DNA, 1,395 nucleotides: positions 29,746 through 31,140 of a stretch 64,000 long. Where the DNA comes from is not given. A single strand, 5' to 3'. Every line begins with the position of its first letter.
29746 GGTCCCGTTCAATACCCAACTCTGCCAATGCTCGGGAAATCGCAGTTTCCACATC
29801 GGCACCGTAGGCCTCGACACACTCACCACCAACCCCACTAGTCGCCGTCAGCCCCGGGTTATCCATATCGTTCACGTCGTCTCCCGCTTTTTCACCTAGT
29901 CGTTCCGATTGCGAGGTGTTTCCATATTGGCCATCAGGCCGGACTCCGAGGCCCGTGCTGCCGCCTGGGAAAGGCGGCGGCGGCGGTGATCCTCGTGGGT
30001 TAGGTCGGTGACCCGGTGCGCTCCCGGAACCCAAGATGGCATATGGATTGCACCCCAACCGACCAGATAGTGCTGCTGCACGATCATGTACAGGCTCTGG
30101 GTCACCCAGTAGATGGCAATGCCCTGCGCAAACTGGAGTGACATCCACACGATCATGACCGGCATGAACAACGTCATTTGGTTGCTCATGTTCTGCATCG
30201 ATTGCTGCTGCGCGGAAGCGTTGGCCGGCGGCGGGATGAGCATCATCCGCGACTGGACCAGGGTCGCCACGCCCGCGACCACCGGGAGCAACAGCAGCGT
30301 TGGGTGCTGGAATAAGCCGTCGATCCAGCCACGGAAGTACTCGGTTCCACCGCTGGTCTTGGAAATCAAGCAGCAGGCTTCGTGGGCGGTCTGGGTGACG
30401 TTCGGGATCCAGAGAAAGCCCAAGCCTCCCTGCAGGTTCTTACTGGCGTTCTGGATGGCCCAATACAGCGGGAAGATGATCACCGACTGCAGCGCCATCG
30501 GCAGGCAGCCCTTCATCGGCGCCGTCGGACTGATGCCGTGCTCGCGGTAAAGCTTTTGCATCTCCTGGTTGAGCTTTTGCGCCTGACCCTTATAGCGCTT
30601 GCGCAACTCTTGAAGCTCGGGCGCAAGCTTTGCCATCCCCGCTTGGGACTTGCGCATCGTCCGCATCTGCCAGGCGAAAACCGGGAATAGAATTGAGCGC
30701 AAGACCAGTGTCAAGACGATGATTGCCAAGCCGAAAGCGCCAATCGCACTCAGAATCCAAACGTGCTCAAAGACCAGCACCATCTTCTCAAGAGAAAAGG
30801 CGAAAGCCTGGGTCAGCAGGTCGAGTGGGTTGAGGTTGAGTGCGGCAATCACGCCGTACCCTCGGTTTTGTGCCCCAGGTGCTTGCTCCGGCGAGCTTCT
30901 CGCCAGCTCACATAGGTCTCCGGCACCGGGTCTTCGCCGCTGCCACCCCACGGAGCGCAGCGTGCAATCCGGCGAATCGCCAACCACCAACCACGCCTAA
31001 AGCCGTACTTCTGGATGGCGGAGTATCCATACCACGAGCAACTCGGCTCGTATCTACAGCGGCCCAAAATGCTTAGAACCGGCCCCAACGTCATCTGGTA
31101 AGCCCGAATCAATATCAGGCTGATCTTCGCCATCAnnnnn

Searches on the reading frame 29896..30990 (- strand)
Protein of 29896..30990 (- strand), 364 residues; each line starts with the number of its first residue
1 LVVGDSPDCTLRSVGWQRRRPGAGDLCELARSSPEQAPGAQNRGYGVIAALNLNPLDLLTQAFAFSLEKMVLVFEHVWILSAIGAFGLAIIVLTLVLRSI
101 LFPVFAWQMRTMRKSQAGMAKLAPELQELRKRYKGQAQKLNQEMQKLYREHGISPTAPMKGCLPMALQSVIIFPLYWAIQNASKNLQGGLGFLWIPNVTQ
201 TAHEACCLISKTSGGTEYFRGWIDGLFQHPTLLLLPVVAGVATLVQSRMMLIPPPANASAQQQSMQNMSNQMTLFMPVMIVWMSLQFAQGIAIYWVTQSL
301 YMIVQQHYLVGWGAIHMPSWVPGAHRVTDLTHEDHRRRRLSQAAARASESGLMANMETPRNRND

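Call 31: search_protein_families(library=pfam, proteins=[window:29896-30990:-], max_evalue=0.001)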
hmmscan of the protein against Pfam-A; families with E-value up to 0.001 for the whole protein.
window:29896-30990:- (364 aa): 1 family
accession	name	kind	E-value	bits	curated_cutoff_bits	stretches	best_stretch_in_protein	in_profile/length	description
PF02096.25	60KD_IMP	-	1.7e-44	152.1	35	1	86-309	1-161/163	60Kd inner membrane protein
